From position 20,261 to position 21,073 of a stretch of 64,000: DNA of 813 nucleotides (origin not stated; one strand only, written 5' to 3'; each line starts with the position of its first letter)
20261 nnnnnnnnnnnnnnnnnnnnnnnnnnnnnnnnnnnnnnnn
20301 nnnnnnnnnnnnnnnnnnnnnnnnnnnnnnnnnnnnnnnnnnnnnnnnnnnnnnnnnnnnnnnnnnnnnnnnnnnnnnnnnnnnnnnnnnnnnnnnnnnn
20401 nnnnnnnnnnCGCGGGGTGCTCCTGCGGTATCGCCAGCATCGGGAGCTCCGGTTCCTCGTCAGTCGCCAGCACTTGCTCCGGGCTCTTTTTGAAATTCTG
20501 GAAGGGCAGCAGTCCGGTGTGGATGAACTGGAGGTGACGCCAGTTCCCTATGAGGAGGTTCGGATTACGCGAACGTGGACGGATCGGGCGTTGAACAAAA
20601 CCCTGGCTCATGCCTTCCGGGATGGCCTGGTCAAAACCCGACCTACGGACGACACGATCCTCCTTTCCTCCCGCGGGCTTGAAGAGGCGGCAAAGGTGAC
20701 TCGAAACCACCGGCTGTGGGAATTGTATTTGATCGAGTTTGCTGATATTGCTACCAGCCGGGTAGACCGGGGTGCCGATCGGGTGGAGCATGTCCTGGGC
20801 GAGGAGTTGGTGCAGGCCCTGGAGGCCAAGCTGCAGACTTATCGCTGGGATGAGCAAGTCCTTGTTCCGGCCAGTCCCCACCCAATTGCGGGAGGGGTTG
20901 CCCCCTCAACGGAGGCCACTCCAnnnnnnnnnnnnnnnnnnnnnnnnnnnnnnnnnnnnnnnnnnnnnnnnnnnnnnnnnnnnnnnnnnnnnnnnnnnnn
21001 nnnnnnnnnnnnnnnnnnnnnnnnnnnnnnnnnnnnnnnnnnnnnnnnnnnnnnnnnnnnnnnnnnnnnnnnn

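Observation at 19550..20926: Chlamydia-type YtgC-YtgR permease-repressor fusion in a free-living PVC bacterium, alongside a separate MntR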

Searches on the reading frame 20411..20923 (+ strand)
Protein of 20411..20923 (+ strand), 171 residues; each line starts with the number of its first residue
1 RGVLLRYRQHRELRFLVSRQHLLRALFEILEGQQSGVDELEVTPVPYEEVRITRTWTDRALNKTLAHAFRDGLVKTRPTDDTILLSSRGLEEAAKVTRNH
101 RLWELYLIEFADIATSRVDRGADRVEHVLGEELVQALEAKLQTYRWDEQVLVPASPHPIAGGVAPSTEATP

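Call 5: search_protein_families(library=pfam, proteins=[window:20411-20923:+], max_evalue=10)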
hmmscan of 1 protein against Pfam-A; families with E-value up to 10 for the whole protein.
seq(171 aa): 1 family
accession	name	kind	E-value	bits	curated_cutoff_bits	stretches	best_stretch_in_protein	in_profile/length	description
PF02742.21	Fe_dep_repr_C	-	1.3e-12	48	27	1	88-143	3-58/70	Iron dependent repressor, metal binding and dimerisation domain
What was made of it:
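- Pfam's DNA-binding-domain model does not hit the tail (call 5).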

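Call 6: search_solved_structures(query=window:20411-20923:+, max_evalue=1, show_alignments=4)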
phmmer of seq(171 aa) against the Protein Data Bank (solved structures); distinct sequences matched with E-value up to 1: 27.
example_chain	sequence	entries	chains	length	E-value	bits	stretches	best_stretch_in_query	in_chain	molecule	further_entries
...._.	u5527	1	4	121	3.7e-06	30.1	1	55-137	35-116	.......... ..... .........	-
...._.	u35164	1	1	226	9.4e-06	28.8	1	56-138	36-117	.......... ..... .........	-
2qq9_A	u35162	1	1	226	1e-05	28.7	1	56-138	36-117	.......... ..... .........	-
1ddn_A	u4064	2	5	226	1.1e-05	28.6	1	56-138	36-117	DIPHTHERIA TOX REPRESSOR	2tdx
2qqa_A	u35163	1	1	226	1.1e-05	28.6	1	56-138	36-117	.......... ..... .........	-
1g3s_A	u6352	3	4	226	7.2e-05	25.9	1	56-138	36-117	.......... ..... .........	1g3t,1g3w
1xcv_A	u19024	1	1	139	0.0001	25.4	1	56-138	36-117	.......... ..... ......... mutant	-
3glx_A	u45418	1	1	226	0.00017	24.7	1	56-138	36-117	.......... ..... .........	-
1bi0_A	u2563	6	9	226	0.00017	24.7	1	56-138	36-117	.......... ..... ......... | DIPHTHERIA TOX REPRESSOR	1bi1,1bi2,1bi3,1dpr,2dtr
1c0w_A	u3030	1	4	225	0.00017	24.7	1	56-138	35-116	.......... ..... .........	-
1fwz_A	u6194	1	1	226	0.00018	24.7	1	56-138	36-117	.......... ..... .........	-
1b1b_A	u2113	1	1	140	0.0002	24.5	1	56-137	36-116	PROTEIN (IRON DEPENDENT REGULATOR)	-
2isy_A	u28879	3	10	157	0.00025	24.2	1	57-137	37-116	Iron-dependent repressor ideR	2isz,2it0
7b1v_A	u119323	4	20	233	0.00044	23.4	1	58-137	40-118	DtxR family iron (Metal) dependent repressor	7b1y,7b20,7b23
7b24_A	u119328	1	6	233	0.00045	23.4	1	58-137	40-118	DtxR family iron (Metal) dependent repressor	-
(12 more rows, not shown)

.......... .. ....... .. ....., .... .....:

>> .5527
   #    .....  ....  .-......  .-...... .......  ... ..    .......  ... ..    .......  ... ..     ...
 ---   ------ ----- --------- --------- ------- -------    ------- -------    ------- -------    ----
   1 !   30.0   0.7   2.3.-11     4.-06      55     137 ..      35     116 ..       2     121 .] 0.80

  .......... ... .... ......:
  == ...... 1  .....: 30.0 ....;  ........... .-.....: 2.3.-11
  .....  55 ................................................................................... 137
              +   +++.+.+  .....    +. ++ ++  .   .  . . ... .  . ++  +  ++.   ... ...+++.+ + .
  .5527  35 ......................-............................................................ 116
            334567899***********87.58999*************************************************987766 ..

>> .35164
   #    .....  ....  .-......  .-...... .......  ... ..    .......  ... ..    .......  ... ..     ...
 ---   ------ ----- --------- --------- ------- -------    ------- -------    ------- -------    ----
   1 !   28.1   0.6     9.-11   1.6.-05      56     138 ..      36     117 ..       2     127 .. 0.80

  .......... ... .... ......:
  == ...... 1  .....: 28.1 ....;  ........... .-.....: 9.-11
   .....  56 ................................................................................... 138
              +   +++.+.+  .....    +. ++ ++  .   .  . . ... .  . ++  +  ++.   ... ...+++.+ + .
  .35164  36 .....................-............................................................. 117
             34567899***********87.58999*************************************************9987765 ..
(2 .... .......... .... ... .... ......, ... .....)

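Call 8: find_homologous_proteins(query=window:20411-20923:+, max_evalue=0.001)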
Query seq(171 aa) (171 aa): 94 proteins with E <= 0.001 among 239 candidates.
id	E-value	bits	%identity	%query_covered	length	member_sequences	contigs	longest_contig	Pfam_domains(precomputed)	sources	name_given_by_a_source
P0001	6.0e-50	187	59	95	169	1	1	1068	PF02742.22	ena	-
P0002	7.8e-48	180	57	95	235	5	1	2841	PF02742.22,PF00950.23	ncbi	ncbi:MAG: metal ABC transporter permease, partial [Opitutales bacterium]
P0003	8.2e-48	180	57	94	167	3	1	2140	PF02742.22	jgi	jgi:manganese/zinc/iron transport system permease protein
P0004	1.6e-47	179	56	95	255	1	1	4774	PF02742.22,PF00950.23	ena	-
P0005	2.4e-47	179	55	94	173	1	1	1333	PF02742.22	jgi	jgi:manganese/zinc/iron transport system permease protein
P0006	3.7e-47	178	57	94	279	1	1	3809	PF01032.24,PF02742.22,PF00950.23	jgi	jgi:manganese/zinc/iron transport system permease protein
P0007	5.5e-47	178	54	95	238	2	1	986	PF02742.22,PF00950.23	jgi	jgi:manganese/zinc/iron transport system permease protein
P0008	9.6e-47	177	56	95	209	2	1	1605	PF02742.22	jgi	jgi:manganese/zinc/iron transport system permease protein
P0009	2.9e-46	175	55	95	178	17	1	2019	PF02742.22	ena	-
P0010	3.4e-46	175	53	94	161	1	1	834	PF02742.22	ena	-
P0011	6.9e-46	174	54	95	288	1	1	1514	PF01032.24,PF02742.22,PF00950.23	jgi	jgi:manganese/zinc/iron transport system permease protein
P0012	1.3e-45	173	53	93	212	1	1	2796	PF02742.22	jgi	-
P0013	1.4e-45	173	54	95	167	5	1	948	PF02742.22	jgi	jgi:manganese/zinc/iron transport system permease protein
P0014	1.9e-45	173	56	94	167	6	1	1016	PF02742.22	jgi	jgi:manganese/zinc/iron transport system permease protein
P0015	2.3e-45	172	55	95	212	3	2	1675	PF02742.22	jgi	jgi:manganese/zinc/iron transport system permease protein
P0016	5.3e-45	171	54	95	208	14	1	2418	PF02742.22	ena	-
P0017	5.9e-45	171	57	95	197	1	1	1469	PF02742.22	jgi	jgi:manganese/zinc/iron transport system permease protein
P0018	1.4e-43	167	51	95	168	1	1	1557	PF02742.22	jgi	-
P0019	1.4e-43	167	54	95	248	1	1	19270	PF02742.22,PF00950.23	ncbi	ncbi:MAG: metal ABC transporter permease, partial [Verrucomicrobiota bacterium]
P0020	1.5e-43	166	57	85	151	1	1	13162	PF02742.22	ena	-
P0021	2.5e-43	166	54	95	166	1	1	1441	PF02742.22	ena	-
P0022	5.4e-43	165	52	95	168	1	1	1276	PF02742.22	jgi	jgi:manganese/zinc/iron transport system permease protein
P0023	4.6e-42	162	56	85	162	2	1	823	PF02742.22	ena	-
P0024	8.2e-42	161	52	95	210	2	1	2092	PF02742.22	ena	-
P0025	1.7e-39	153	56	80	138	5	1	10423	PF02742.22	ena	-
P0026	2.8e-37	146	57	78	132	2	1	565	PF02742.22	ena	-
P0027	1.9e-34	137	57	69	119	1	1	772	PF02742.22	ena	-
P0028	3.1e-33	133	58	69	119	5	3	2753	PF02742.22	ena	-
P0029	6.2e-33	132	47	93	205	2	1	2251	PF02742.22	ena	-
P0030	3.4e-31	126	46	95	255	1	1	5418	PF02742.22,PF00950.23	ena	-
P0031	4.3e-31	126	46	98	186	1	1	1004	PF02742.22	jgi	jgi:manganese/zinc/iron transport system permease protein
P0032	7.1e-31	125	47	93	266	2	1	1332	PF02742.22,PF00950.23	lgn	-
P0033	9.9e-31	125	50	85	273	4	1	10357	PF02742.22,PF00950.23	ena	-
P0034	1.8e-30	124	48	92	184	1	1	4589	PF02742.22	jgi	jgi:manganese/zinc/iron transport system permease protein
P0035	2.4e-30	123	47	92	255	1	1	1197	PF02742.22,PF00950.23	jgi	-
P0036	3.6e-30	123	45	99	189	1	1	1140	PF02742.22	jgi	jgi:manganese/zinc/iron transport system permease protein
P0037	1.3e-29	121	45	97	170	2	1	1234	PF02742.22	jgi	jgi:manganese/zinc/iron transport system permease protein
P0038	1.4e-29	121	46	93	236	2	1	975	PF02742.22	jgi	jgi:manganese/zinc/iron transport system permease protein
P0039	1.8e-29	121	48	93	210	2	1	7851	PF02742.22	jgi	jgi:manganese/zinc/iron transport system permease protein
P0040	3.6e-29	120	47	99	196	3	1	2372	PF02742.22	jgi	jgi:manganese/zinc/iron transport system permease protein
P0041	3.6e-29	120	58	64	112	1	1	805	PF02742.22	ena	-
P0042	5.1e-29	119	45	95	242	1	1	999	PF02742.22,PF00950.23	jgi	jgi:manganese/zinc/iron transport system permease protein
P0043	1.3e-28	118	50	84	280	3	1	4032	PF02742.22,PF00950.23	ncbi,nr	ncbi:MAG: iron ABC transporter, partial [Akkermansiaceae bacterium]|nr:iron ABC transporter [Akkerma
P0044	1.4e-28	118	45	95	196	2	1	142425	PF02742.22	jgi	jgi:manganese/zinc/iron transport system permease protein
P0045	1.6e-28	118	44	98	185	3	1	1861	PF02742.22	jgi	-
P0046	2.6e-28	117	44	95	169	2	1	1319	PF02742.22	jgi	jgi:manganese/zinc/iron transport system permease protein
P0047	3.7e-28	116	61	57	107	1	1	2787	PF02742.22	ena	-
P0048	3.7e-28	116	61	57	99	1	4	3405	PF02742.22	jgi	jgi:Mn-dependent DtxR family transcriptional regulator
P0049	4.3e-28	116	46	93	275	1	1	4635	PF02742.22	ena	-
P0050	7.7e-28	115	45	94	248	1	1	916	PF02742.22,PF00950.23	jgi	jgi:manganese/zinc/iron transport system permease protein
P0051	9.8e-28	115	47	93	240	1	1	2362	PF02742.22,PF00950.23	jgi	jgi:manganese/zinc/iron transport system permease protein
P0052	1.4e-27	114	47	92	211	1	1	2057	PF02742.22,PF00950.23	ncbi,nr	ncbi:MAG TPA: iron dependent repressor, metal binding and dimerization domain protein, partial [Ocea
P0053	2.5e-27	114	45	99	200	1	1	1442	PF02742.22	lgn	-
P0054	2.7e-27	114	44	97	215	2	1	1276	PF02742.22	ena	-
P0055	4.7e-27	113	45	84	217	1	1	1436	PF02742.22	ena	-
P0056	6.8e-27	112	43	92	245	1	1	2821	PF02742.22,PF00950.23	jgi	-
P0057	7.1e-27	112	47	83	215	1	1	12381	PF02742.22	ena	-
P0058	7.9e-27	112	44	91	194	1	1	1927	PF02742.22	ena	-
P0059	1.1e-26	112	46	94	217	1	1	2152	PF02742.22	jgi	jgi:manganese/zinc/iron transport system permease protein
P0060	1.4e-26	111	48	93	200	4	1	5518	PF02742.22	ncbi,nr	ncbi:MAG TPA: iron ABC transporter, partial [Verrucomicrobiales bacterium]|nr:iron ABC transporter [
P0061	1.7e-26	111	45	92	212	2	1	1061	PF02742.22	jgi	jgi:manganese/zinc/iron transport system permease protein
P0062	5.8e-26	109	42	99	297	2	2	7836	PF02742.22,PF00950.23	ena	-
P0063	1.4e-25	108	42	93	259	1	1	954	PF02742.22,PF00950.23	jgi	jgi:manganese/zinc/iron transport system permease protein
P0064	1.8e-25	108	46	84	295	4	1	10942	PF01032.24,PF02742.22,PF00950.23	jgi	jgi:manganese/zinc/iron transport system permease protein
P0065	2.0e-25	108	44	85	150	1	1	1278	PF02742.22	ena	-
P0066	2.2e-24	104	43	100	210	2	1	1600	PF02742.22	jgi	jgi:manganese/zinc/iron transport system permease protein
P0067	3.3e-24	104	43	92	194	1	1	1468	PF02742.22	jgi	jgi:manganese/zinc/iron transport system permease protein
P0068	3.3e-24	104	41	92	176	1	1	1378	PF02742.22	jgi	-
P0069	2.4e-23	101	44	92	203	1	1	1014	PF02742.22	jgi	jgi:manganese/zinc/iron transport system permease protein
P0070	5.2e-23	100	42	96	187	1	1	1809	PF02742.22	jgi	jgi:manganese/zinc/iron transport system permease protein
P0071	5.9e-23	99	42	94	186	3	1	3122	PF02742.22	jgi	jgi:manganese/zinc/iron transport system permease protein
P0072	7.1e-23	99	40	96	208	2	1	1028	PF02742.22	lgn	-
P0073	1.0e-22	99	45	85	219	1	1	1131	PF02742.22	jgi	jgi:manganese/zinc/iron transport system permease protein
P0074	1.6e-22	98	47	82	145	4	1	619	PF02742.22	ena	-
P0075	1.9e-22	98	43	95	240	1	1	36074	PF02742.22,PF00950.23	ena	-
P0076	6.9e-22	96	38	93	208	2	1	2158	PF02742.22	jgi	jgi:manganese/zinc/iron transport system permease protein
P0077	2.2e-21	94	46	84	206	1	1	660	PF02742.22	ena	-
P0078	3.8e-21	94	68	43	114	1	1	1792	PF02742.22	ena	-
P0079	5.3e-21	93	41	86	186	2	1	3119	PF02742.22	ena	-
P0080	5.4e-21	93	38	94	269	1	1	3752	PF02742.22,PF00950.23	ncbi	-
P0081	9.1e-21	92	43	84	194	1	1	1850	PF02742.22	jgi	jgi:manganese/zinc/iron transport system permease protein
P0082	2.1e-20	91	42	94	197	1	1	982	PF02742.22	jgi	jgi:manganese/zinc/iron transport system permease protein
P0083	2.4e-20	91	47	68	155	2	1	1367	PF02742.22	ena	-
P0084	2.5e-20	91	42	92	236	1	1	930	PF02742.22,PF00950.23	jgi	jgi:manganese/zinc/iron transport system permease protein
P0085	2.9e-20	91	44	87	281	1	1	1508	PF02742.22,PF00950.23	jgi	jgi:manganese/zinc/iron transport system permease protein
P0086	4.4e-20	90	40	84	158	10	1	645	PF02742.22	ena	-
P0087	8.4e-20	89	59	51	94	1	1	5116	PF02742.22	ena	-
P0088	1.5e-19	88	40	94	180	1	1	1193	PF02742.22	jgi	jgi:manganese/zinc/iron transport system permease protein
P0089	9.8e-19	86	45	71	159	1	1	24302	PF02742.22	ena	-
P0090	2.1e-18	85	50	60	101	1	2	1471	PF02742.22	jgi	jgi:manganese/zinc/iron transport system permease protein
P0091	4.6e-18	84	43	94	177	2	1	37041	PF02742.22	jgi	jgi:manganese/zinc/iron transport system permease protein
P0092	2.3e-17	81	41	88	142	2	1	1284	PF02742.22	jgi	jgi:manganese/zinc/iron transport system permease protein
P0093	5.9e-17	80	39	94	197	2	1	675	PF02742.22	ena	-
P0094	9.0e-16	76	69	37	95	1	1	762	PF02742.22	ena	-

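Call 26: find_related_loci(query=A3, collection=genome_contigs, flank=6000)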
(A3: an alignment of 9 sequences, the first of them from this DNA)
Query A3 (171 aa) in genome_contigs; peptide patterns used: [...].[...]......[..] (x = any residue, [..] = any of these).
600 stretches matched a pattern (row limit reached: there are more); 568 encode a relative of the query (tblastn E <= 1e-3); the best 80 are kept; 80 distinct loci.
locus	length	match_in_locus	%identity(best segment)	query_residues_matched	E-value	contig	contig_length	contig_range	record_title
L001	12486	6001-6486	57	1-162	5e-55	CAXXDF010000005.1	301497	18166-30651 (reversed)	MAG: Opitutales bacterium isolate 339ea5a9-30bc-452b-a693-9cc1ed63c100 genome assembly, contig: contig_5, whole genome s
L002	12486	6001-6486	56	1-162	6e-53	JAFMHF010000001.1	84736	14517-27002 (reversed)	MAG: Puniceicoccaceae bacterium isolate DEBay_Spr20G08_39 NODE_141_length_84736_cov_22.0731, whole genome shotgun sequen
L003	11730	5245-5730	56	1-162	2e-52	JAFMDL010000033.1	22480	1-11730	MAG: Puniceicoccaceae bacterium isolate CPBay_Spr30G08_77 NODE_1260_length_22480_cov_20.883166, whole genome shotgun seq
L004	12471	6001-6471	57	1-159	4e-52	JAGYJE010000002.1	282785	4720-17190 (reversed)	MAG: Puniceicoccaceae bacterium isolate M30B33 2, whole genome shotgun sequence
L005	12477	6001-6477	56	1-162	7e-52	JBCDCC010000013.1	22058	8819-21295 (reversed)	MAG: Verrucomicrobiota bacterium isolate P01_F01_bin.98 k141_378550_length_22058_cov_12.2632, whole genome shotgun seque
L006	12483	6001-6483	56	1-162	6e-51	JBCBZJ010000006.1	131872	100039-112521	MAG: Verrucomicrobiota bacterium isolate P01_A01_bin.112 k141_1053918_length_131872_cov_15.5176, whole genome shotgun se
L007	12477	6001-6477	55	1-159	1e-50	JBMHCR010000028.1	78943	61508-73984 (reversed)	MAG: Lentimonas sp. isolate xHP1_bin.575 c_000000000028, whole genome shotgun sequence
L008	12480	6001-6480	53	1-162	4e-49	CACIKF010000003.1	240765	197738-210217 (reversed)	Puniceicoccaceae bacterium isolate AG-913-J04 genome assembly, contig: AG-913-J04_NODE_3, whole genome shotgun sequence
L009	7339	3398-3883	53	1-162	5e-46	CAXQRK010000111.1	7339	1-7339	MAG: Polaribacter sp. isolate 3um_C4B0723_2.23 genome assembly, contig: k127_570833, whole genome shotgun sequence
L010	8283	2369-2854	50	1-159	2e-45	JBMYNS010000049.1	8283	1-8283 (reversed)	MAG: Opitutales bacterium isolate ME_XS_2307_bin_80 ME_XS_2307_bin_80_48, whole genome shotgun sequence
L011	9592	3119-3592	54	1-159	8e-45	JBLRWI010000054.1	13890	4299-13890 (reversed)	MAG: Opitutales bacterium isolate TamC05-07 NODE_54_length_13890_cov_12.628828, whole genome shotgun sequence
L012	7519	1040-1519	49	1-159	2e-38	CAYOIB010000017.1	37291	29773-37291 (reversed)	MAG TPA_asm: uncultured Puniceicoccaceae bacterium isolate SRP220891_co3_381 genome assembly, contig: NODE_1046_length_3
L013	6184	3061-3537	52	1-159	4e-38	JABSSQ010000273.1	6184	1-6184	MAG: Verrucomicrobiales bacterium isolate DT_116 DT-Verrucomicrobiales-1_scaffold_273, whole genome shotgun sequence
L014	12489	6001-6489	46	1-162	1e-37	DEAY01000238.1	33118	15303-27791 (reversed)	MAG TPA_asm: Verrucomicrobia bacterium UBA2970 UBA2970_contig_22743, whole genome shotgun sequence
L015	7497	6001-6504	46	1-170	1e-37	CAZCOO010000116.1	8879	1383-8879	MAG TPA_asm: uncultured Verrucomicrobiota bacterium isolate binchicken_co15_63 genome assembly, contig: NODE_6295_length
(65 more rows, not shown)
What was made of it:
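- At least 568 genome loci encode the tail (call 26).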

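Call 35: predict_structure(alignment_id=A4)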
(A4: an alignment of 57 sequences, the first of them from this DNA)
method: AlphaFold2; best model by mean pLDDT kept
length: 171 residues; sequences in the alignment: 57
mean_pLDDT: 85.8   pTM: 0.75
mean pLDDT of the five models: 85.8, 84.8, 84.8, 82.6, 82.6
residues with pLDDT >= 90: 104; 70-90: 34; 50-70: 32; < 50: 1
segments of 3 or more residues with pLDDT < 50: none
pLDDT, mean of each block of 10 residues (from residue 1): 93 94 96 81 94 92 96 88 96 95 91 68 77 94 81 61 63 61
secondary structure, 60 per line:
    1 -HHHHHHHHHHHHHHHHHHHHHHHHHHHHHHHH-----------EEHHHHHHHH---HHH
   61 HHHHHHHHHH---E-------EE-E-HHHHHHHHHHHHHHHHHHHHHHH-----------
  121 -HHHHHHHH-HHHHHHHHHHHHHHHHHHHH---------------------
elements in order: H2-33 H47-54 H58-70 H87-109 H122-129 H131-150

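Call 39: fold_search(model_id=the predicted structure, library=pdb)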
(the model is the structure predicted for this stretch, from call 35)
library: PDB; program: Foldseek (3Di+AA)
matches with E <= 10: 998; with E <= 0.001: 0
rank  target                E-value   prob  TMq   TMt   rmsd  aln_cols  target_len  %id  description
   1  1xcv                  2.7e-03  1.00  0.48  0.57   5.0       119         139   24  Crystal Structure Of (H79AC102D)Dtxr complexed with Nickel(II) (released 2005-08-16)
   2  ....                  2.7e-03  1.00  0.47  0.39   5.4       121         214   27  Crystal Structure of DtxR(M10A C102D) Complexed with Nickel(II) (released 2007-10-30)
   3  5cvi_A                2.7e-03  1.00  0.45  0.37   5.8       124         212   18  Structure of the manganese regulator SloR (released 2015-08-12)
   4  7b1v_B                2.8e-03  1.00  0.45  0.37   5.6       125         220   23  DtxR-like iron-dependent regulator IdeR complexed with cobalt (released 2021-03-03)
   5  1g3s                  3.2e-03  1.00  0.48  0.40   5.2       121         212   24  CYS102SER DTXR (released 2001-10-25)
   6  1g3t_A                3.6e-03  1.00  0.49  0.40   5.2       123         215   26  CYS102SER DTXR (released 2001-10-25)
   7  1g3t_B                4.3e-03  1.00  0.50  0.61   5.0       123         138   24  CYS102SER DTXR (released 2001-10-25)
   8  1ddn_A                4.5e-03  1.00  0.48  0.67   5.0       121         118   25  DIPHTHERIA TOX REPRESSOR (C102D MUTANT)/TOX DNA OPERATOR COMPLEX (released 1998-10-14)
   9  1g3y                  4.8e-03  1.00  0.50  0.41   5.3       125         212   25  ARG80ALA DTXR (released 2001-10-25)
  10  1bi3_A                5.1e-03  1.00  0.47  0.39   5.3       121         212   26  STRUCTURE OF APO-AND HOLO-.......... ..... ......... (released 1999-06-22)
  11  7b25_B                5.1e-03  1.00  0.45  0.35   5.7       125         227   25  DtxR-like iron-dependent regulator IdeR (Q43A variant) complexed with cobalt and its consensus DNA-binding sequence (released 2021-03-03)
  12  1bi2_B                5.4e-03  1.00  0.49  0.60   5.1       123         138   26  STRUCTURE OF APO-AND HOLO-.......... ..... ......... (released 1999-06-22)
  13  7b24_B                5.4e-03  1.00  0.45  0.35   5.7       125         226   25  DtxR-like iron-dependent regulator IdeR (P39G variant) complexed with cobalt and its consensus DNA-binding sequence (released 2021-03-03)
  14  1fwz                  5.7e-03  1.00  0.45  0.38   5.4       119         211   27  GLU20ALA DTXR (released 2001-09-25)
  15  2it0_A                6.4e-03  1.00  0.47  0.54   5.5       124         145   23  Crystal structure of a two-domain IdeR-DNA complex crystal form II (released 2007-02-13)
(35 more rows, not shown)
